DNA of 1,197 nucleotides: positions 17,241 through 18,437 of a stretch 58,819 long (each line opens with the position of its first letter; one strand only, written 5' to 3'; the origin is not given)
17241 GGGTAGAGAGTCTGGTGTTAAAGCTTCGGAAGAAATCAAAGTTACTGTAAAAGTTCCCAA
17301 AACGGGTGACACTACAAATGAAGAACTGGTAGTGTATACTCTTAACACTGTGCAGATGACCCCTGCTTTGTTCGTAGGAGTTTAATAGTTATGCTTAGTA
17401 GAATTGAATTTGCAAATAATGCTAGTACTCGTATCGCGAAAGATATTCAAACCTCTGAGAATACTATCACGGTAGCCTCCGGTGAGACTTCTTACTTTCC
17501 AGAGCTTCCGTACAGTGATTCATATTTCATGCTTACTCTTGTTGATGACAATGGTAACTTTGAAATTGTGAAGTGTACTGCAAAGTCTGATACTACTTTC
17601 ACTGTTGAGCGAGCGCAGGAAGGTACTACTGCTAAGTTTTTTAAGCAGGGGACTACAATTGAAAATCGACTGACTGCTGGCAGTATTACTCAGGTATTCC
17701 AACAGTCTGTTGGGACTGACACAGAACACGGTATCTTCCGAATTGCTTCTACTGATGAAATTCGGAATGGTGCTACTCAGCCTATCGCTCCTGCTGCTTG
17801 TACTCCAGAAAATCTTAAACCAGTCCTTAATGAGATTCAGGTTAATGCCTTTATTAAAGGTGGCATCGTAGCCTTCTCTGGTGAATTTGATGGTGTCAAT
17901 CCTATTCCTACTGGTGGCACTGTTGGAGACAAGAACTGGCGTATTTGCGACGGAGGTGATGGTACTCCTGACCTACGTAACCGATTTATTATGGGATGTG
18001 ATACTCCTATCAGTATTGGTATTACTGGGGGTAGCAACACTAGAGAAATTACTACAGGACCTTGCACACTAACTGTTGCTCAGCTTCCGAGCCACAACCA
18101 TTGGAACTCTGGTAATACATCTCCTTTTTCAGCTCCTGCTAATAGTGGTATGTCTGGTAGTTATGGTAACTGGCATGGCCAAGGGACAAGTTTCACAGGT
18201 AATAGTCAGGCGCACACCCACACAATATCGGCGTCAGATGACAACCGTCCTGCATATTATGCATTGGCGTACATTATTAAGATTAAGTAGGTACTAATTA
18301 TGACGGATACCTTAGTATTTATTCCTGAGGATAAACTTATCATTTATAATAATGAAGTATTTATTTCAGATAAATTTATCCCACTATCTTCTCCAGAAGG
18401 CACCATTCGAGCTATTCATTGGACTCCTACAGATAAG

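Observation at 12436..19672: Four tail-fibre paralogues sharing one N-terminal anchoring domain but different distal domains, plus a dedicated Tfa chaperone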

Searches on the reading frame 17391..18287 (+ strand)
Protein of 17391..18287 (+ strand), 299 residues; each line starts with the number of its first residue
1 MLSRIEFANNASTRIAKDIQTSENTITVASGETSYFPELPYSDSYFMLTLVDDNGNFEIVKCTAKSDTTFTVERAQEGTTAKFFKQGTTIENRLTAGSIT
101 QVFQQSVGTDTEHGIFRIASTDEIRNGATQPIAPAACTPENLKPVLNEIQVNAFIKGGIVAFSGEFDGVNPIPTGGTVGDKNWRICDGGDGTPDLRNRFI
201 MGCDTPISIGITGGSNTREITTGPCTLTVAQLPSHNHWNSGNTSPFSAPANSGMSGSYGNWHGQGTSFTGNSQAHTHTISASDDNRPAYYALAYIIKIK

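Call 5: search_protein_families(library=pfam, proteins=[window:17391-18287:+], max_evalue=0.1)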
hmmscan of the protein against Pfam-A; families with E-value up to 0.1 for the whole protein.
window:17391-18287:+ (299 aa): 0 families

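Call 6: search_protein_families(library=phrogs, proteins=[window:17391-18287:+], max_evalue=0.01)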
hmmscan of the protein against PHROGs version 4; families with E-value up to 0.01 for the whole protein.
window:17391-18287:+ (299 aa): 13 families
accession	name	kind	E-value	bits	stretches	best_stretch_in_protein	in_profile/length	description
phrog_8469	-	tail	4.9e-41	142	1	6-238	4-196/303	tail fiber protein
phrog_6427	-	unknown function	9.9e-28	97.9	1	6-105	5-107/675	-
phrog_30299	-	tail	3.2e-17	63.6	1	6-102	4-99/425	tail fiber protein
phrog_5795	-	tail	1.5e-14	54.3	1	156-297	394-541/968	tail protein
phrog_19311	-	unknown function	2.2e-14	53.4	1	5-102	3-98/1023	-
phrog_25788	-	tail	1.5e-12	47.9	1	6-110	268-372/603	tail fiber protein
phrog_25419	-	unknown function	6.8e-09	36.1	1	5-104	3-112/282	-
phrog_1800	-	tail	2.7e-08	34.2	1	140-298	376-545/545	tail collar fiber protein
phrog_38058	-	tail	1.6e-06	27.7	1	23-119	35-127/708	tail fiber protein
phrog_27144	-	unknown function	1.8e-06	28.4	1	7-102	5-99/247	-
phrog_910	-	tail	5.1e-06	27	0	180-299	352-492/497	tail collar fiber protein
phrog_9116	-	tail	0.0053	16.6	1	193-298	112-211/455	tail protein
phrog_12150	-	unknown function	0.008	16.1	1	4-90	4-84/477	-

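Call 11: search_dna_similar(query=window:17391-18287:+, collection=phages, mode=protein, max_rows=40, max_evalue=0.001)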
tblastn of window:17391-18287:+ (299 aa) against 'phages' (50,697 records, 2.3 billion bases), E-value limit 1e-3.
Records with a match: 172; places in all: 225; records where one place covers at least 80% of the query: 5.
Best place of each record, by identity: <60% 172.
By first word of the organism name: Pseudomonas 49; Ralstonia 31; Vibrio 18; Burkholderia 10; Flavobacterium 9; Escherichia 6; Synechococcus 5; Yersinia 5; Erwinia 5; Prochlorococcus 4; and 16 more.
By host as written in the record: Pseudomonas aeruginosa 29; - 12; Flavobacterium sp. LMO8 9; Ralstonia pseudosolanacearum 6; Ralstonia solanacearum 5; Yersinia enterocolitica 5; Ralstonia pseudosolanacearum I-31 (MT043) 5; Burkholderia cenocepacia 4; and 63 more.
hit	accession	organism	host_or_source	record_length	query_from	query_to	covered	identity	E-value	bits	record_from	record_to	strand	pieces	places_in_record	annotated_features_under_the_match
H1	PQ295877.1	Ralstonia phage YL2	Ralstonia pseudosolanacearum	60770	5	295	97%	27.4%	2e-22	102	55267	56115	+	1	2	hypothetical protein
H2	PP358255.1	Ralstonia phage PY045S1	Ralstonia solanacearum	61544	5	295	97%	27.4%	3e-22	102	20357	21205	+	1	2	hypothetical protein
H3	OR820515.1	Ralstonia phage AhaGv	Ralstonia solanacearum CQPS-1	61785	5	295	97%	27.1%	9e-22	100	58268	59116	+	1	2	hypothetical protein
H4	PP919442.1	Ralstonia phage NK-7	Ralstonia solanacearum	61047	5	295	97%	26.8%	3e-22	102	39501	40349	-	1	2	tail fiber protein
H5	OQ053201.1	Burkholderia phage CSP3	Burkholderia contaminans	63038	5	295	97%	26.2%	2e-21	100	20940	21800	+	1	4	tail fiber protein 4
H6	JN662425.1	Burkholderia phage DC1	Burkholderia cepacia LMG 18821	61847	5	237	78%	32.6%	1e-23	106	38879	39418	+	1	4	tail fiber protein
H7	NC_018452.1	Burkholderia phage DC1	Burkholderia cepacia LMG 18821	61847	5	237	78%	32.6%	1e-23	106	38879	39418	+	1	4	tail fiber protein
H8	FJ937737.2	Burkholderia phage BcepIL02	Burkholderia cenocepacia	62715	5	237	78%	32.2%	7e-25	110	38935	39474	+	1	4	putative tail fiber protein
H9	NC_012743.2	Burkholderia phage BcepIL02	Burkholderia cenocepacia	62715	5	237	78%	32.2%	7e-25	110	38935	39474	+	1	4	tail fiber protein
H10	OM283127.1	Burkholderia phage JC1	Burkholderia cenocepacia Van1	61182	5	237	78%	32.2%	3e-20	96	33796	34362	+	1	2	tail fiber protein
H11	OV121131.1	Ralstonia phage UAM5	Plantain rhizosphere soil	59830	5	237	78%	31.3%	7e-23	104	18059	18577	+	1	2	tail fiber protein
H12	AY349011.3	Burkholderia phage Bcep22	-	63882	26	237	71%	34.0%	5e-20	96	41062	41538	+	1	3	phage tail fiber protein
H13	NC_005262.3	Burkholderia phage Bcep22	-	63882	26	237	71%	34.0%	5e-20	96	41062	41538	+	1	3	tail fiber protein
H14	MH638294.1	Ralstonia phage GP4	Ralstonia solanacearum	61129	5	237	78%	30.5%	7e-22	101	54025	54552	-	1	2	tail fiber protein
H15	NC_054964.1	Ralstonia phage GP4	Ralstonia solanacearum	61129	5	237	78%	30.5%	7e-22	101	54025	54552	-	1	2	tail fiber protein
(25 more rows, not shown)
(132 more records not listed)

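Call 13: get_annotated_region(hit=H9, flank=9000)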
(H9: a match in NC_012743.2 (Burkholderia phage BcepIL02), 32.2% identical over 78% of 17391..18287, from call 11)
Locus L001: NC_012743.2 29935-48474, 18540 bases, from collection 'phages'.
description: Burkholderia phage BcepIL02, complete genome.
organism: Burkholderia phage BcepIL02 (NCBI taxid 2886898)
taxonomy: Viruses; Duplodnaviria; Heunggongvirae; Uroviricota; Caudoviricetes; Lessievirus; Lessievirus bcepil02
host: Burkholderia cenocepacia; source: -; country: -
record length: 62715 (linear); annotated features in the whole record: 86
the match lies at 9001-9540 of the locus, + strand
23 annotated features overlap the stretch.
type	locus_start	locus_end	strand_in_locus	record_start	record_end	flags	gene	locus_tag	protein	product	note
CDS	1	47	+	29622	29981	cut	-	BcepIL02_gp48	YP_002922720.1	hypothetical protein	-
CDS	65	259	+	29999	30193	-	-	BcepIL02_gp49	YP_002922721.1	CsrA-like regulator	-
CDS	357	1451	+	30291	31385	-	-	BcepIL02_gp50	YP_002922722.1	major head protein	-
CDS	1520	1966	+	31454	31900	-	-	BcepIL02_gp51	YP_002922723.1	virion structural protein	-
CDS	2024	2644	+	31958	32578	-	-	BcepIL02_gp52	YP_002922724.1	hypothetical protein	-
CDS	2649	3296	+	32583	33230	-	-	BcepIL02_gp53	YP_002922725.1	structural protein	-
CDS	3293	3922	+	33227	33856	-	-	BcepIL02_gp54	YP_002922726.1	virion structural protein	-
CDS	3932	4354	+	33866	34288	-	-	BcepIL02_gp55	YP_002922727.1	head protein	-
CDS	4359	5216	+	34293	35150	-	-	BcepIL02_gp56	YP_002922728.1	virion structural protein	-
CDS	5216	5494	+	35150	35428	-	-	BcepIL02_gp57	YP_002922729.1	virion-associated phage protein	-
CDS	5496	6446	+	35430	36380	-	-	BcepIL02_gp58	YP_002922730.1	tail fiber protein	-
CDS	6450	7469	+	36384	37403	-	-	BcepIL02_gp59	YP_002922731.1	tail fiber protein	-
CDS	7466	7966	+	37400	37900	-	-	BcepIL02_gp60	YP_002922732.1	hypothetical protein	-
CDS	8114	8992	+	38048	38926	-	-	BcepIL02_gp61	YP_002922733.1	tail fiber protein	-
CDS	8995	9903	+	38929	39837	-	-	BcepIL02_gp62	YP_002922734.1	tail fiber protein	-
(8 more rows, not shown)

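Call 14: get_annotated_region(hit=H5, flank=9000)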
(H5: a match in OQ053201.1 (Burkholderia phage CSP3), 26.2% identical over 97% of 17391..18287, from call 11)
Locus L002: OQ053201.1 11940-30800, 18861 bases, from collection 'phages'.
description: Burkholderia phage CSP3, complete genome.
organism: Burkholderia phage CSP3 (NCBI taxid 3017166)
taxonomy: Viruses; Duplodnaviria; Heunggongvirae; Uroviricota; Caudoviricetes; Lessievirus
host: Burkholderia contaminans; source: soil; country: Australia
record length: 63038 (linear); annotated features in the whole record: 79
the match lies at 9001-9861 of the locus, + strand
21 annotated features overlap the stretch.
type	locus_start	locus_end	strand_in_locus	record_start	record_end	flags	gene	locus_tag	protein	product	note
CDS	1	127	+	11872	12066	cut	-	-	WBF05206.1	carbon storage regulator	-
CDS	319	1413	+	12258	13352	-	-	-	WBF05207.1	major capsid protein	-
CDS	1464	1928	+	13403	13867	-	-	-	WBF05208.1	hypothetical protein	-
CDS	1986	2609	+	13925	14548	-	-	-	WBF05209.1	hypothetical protein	-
CDS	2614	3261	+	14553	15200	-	-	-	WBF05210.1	neck to tail adaptor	-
CDS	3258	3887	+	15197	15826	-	-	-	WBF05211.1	hypothetical protein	-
CDS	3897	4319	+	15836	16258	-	-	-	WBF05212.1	hypothetical protein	-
CDS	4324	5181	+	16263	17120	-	-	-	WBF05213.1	hypothetical protein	-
CDS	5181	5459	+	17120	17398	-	-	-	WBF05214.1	hypothetical protein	-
CDS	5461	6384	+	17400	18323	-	-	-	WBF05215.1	tail fiber protein 1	-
CDS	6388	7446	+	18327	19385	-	-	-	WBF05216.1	tail fiber protein 2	-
CDS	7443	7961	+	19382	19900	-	-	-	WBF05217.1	hypothetical protein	-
CDS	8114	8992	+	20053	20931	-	-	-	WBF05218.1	tail fiber protein 3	-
CDS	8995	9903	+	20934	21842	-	-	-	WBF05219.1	tail fiber protein 4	-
CDS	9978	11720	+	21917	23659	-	-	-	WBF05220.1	hypothetical protein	-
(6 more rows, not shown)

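Call 22: search_solved_structures(query=window:17391-18287:+, max_evalue=1, show_alignments=3)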
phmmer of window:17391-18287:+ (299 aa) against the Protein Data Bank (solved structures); distinct sequences matched with E-value up to 1: 4.
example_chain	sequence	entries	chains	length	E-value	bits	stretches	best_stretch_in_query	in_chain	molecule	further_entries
8jov_1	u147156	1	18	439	4e-14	56.3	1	3-101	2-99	Putative tail fiber protein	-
6ov6_A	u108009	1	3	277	4.4e-05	26.7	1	168-298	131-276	C24 PROTEIN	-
9qgo_A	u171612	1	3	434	0.00029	24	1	176-216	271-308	Tail fiber protein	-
7skn_A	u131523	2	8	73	0.83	12.6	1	196-234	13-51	De novo synthetic protein DIG8-CC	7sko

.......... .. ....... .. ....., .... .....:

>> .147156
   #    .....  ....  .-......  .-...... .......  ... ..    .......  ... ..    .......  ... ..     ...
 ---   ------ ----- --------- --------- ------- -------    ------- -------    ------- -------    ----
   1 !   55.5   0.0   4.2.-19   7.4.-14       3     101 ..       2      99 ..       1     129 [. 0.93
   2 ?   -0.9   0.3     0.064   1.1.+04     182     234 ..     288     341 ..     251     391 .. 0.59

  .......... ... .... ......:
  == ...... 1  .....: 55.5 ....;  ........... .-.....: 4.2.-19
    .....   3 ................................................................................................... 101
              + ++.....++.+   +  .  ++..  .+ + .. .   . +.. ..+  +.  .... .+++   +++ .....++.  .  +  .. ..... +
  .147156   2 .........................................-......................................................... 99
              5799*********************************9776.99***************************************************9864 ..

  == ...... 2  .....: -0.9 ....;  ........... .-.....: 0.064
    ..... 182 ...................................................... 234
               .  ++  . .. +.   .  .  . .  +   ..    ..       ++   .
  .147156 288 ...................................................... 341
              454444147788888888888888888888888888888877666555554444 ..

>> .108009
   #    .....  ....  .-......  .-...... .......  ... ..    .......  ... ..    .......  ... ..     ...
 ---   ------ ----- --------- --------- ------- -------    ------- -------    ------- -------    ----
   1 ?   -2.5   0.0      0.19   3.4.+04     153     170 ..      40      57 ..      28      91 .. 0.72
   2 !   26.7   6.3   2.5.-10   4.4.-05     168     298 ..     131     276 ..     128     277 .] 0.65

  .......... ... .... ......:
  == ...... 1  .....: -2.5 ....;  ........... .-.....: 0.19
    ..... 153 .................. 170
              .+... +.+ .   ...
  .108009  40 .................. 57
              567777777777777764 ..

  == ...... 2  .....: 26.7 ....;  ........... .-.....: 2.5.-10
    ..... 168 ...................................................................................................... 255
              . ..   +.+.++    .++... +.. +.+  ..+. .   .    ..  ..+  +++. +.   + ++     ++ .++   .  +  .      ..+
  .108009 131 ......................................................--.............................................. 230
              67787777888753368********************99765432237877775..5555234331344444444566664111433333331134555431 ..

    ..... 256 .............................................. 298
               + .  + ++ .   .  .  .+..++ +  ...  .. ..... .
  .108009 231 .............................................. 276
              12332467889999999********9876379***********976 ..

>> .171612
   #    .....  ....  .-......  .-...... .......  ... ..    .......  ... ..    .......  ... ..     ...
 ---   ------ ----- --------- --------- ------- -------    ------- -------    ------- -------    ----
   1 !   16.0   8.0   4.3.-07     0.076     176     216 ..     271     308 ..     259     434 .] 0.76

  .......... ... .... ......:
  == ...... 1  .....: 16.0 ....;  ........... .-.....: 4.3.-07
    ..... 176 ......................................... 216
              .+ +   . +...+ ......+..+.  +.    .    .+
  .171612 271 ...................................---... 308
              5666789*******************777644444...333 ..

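Call 39: find_related_loci(query=window:17391-18287:+, collection=viral_contigs, flank=10000)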
Query window:17391-18287:+ (299 aa) in viral_contigs; peptide patterns used: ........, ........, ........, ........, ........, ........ (x = any residue, [..] = any of these).
13 stretches matched a pattern; 3 encode a relative of the query (tblastn E <= 1e-3); 3 distinct loci.
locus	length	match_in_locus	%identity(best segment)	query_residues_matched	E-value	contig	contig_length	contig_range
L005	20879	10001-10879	78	1-299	2e-153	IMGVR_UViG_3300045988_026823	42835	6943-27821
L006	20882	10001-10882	76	1-299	4e-151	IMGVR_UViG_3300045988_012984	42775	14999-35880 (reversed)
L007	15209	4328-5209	78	1-299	2e-150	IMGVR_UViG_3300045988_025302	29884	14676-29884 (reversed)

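Call 43: search_protein_families(library=pfam, proteins=[L005:4827-6536:+, L005:6561-8969:+, L006:5333-6898:+, L006:6920-7582:+, L007:20-3301:+, L007:3317-3568:+], max_evalue=0.01)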
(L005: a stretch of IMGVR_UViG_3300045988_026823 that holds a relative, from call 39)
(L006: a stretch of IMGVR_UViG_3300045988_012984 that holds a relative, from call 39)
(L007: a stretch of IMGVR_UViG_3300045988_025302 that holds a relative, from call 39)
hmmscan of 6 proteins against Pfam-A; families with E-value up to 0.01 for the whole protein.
L005:4827-6536:+ (570 aa): 1 family
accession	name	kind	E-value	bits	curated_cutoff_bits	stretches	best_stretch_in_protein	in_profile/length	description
PF03406.18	Phage_fiber_2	-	8.9e-26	89.7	22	2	415-454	1-40/42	Phage tail fibre repeat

L005:6561-8969:+ (803 aa): 1 family
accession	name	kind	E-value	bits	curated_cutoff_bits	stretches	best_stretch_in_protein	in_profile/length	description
PF14301.12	DUF4376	-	2.8e-14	53.9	25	1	47-151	1-97/106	Domain of unknown function (DUF4376)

L006:5333-6898:+ (522 aa): 1 family
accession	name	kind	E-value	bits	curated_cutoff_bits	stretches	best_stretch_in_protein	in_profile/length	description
PF03406.18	Phage_fiber_2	-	1.4e-45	153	22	3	248-288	1-41/42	Phage tail fibre repeat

L006:6920-7582:+ (221 aa): 1 family
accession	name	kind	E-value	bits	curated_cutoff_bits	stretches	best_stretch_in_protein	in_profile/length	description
PF14301.12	DUF4376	-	1.5e-12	48.3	25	1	92-197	2-102/106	Domain of unknown function (DUF4376)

L007:20-3301:+ (1094 aa): 1 family
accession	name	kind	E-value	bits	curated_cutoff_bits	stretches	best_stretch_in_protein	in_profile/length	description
PF14301.12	DUF4376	-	8.8e-13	49.1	25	1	109-211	3-97/106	Domain of unknown function (DUF4376)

L007:3317-3568:+ (84 aa): 0 families

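Call 46: search_protein_families(library=phrogs, proteins=[L005:6561-8969:+, L007:20-3301:+, L005:4827-6536:+], max_evalue=0.001)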
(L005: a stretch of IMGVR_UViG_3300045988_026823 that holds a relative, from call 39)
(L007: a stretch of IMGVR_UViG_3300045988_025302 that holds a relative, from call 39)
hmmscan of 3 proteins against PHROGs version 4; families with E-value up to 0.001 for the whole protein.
L005:6561-8969:+ (803 aa): 4 families
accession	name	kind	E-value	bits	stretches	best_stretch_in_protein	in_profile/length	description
phrog_10818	-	unknown function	3.5e-105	354.2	1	221-799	802-1390/1496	-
phrog_1348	-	tail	8.9e-07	29.8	1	47-163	61-181/224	tail fiber protein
phrog_3811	-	unknown function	4.9e-05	24.1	1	48-158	85-196/200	-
phrog_2837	-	tail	0.00016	22.5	1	46-155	85-190/202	tail protein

L007:20-3301:+ (1094 aa): 8 families
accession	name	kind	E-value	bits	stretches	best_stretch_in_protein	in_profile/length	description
phrog_10818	-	unknown function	3.4e-110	370.8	1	498-1090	787-1390/1496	-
phrog_1807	-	tail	4.9e-18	66.7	1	4-219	16-236/241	tail fiber protein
phrog_105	-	tail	1.8e-16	61.2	1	1-107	23-119/239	tail fiber assembly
phrog_35518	-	tail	3e-09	38.1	1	1-111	1-105/163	tail fiber assembly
phrog_1348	-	tail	6e-08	33.7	1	64-223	30-181/224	tail fiber protein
phrog_7290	-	tail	1.6e-06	29.3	1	1-95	18-103/112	tail fiber assembly protein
phrog_3811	-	unknown function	4e-05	24.4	1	101-218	78-196/200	-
phrog_15280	-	unknown function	0.0001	23.3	1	4-113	21-120/143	-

L005:4827-6536:+ (570 aa): 18 families
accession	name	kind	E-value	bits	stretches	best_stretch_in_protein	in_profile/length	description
phrog_10372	-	unknown function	2.7e-19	71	2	408-473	62-124/218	-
phrog_381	-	tail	3e-19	70.7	2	166-393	169-380/566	tail fiber protein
phrog_988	-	tail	2e-17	64.8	2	405-470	160-226/574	tail protein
phrog_36614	-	unknown function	1.6e-16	61.4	2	168-231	6-67/155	-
phrog_6427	-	unknown function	4e-16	59.6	1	3-183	3-183/675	-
phrog_295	-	tail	7.2e-14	52.5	1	133-510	288-499/794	tail fiber protein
phrog_8469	-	tail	1.2e-11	45.5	1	4-105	3-97/303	tail fiber protein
phrog_6722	-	tail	2.3e-11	43.8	2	169-234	5-71/974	tail fiber protein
phrog_7032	-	tail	4.3e-11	42.6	2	147-243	147-241/866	tail fiber protein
phrog_6202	-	tail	1.2e-10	42.2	2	370-514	168-283/636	tail fiber protein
phrog_7489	-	tail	1.5e-09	38.1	2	136-337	257-383/775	tail fiber protein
phrog_7389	-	tail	3.5e-09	36.8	1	410-461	453-509/732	tail fiber protein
phrog_454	-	tail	2.4e-08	33.6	2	168-211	247-289/1376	tail fiber protein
phrog_17582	-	tail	5.6e-08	33.3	1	157-214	225-282/296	tail fiber protein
phrog_21552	-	unknown function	3.7e-07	30.8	1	169-235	5-72/391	-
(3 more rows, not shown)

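Call 47: find_homologous_proteins(query=window:17391-18287:+, max_evalue=0.00001)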
Query window:17391-18287:+ (299 aa): 768 proteins with E <= 0.00001 among 2090 candidates; the best 120 are listed.
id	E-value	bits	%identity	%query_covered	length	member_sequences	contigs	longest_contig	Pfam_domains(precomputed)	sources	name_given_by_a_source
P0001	5.5e-191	652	95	100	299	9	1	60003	-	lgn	-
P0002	6.6e-186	635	93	100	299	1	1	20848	-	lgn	-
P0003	3.3e-181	620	91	100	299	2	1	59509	-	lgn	-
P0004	2.9e-174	597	89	100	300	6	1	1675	-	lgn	-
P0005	1.5e-155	535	84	100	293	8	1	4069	-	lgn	-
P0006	2.0e-155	535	84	100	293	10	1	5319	-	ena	-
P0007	3.8e-155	534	84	100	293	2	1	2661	-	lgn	-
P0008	4.3e-155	534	83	100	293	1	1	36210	-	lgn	-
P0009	9.7e-152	523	81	100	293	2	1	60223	-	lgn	-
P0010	2.8e-150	518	81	100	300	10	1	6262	-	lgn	-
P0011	7.8e-148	510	80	100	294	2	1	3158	-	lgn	-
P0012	1.9e-147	509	78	100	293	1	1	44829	-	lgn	-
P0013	1.6e-145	502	79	100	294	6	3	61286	-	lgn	-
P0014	1.3e-144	499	75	100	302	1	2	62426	-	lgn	-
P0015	9.2e-144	497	76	100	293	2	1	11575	-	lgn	-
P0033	3.8e-62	229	42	100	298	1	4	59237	-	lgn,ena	-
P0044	2.5e-39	154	38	98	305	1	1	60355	-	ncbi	-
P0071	5.5e-23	100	32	93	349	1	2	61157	-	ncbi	-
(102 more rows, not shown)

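Call 50: find_encoding_contigs(protein=P0033, flank=10000, max_places=1)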
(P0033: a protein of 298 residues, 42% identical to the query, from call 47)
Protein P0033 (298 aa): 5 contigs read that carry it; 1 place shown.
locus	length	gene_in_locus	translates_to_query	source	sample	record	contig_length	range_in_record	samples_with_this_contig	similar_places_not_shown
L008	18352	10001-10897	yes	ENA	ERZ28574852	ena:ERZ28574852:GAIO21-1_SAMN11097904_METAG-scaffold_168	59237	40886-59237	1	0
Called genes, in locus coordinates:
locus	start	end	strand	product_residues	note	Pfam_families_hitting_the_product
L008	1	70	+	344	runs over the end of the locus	PF25209:Phage_capsid_4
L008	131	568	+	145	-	-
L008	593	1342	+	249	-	PF24175:SU10_adaptor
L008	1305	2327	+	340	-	-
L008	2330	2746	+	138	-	PF23140:Gp80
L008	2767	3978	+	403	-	-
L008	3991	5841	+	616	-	-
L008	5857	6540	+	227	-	PF27318:HI1402_helical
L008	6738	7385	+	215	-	PF03406:Phage_fiber_2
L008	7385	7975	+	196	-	PF14301:DUF4376 (weak)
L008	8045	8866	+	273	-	-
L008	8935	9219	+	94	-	-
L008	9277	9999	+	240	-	-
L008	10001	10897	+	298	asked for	-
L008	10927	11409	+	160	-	PF16778:Phage_tail_APC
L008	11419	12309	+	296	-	-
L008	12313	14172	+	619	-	-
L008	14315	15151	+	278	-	-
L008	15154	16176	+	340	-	-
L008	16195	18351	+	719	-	?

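Call 51: find_encoding_contigs(protein=P0044, flank=10000, max_places=1)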
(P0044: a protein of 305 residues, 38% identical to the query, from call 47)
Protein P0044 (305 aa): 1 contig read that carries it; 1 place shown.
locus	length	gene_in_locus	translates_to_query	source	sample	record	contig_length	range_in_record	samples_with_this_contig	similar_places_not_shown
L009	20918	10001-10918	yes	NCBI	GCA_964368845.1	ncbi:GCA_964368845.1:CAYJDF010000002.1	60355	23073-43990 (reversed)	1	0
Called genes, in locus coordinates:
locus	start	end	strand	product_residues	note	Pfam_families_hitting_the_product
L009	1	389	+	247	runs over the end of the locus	PF24175:SU10_adaptor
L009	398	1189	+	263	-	-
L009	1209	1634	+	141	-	PF23140:Gp80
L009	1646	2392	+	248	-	-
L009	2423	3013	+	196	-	PF05838:Glyco_hydro_108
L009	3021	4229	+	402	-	-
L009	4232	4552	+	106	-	-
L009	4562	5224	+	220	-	PF00657:Lipase_GDSL (weak), PF13472:Lipase_GDSL_2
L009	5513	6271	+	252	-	-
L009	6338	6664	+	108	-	-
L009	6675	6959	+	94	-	-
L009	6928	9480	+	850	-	-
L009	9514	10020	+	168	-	-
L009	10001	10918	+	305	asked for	-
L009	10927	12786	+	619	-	-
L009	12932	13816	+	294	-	-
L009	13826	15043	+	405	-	-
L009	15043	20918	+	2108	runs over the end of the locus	PF18857:LPD38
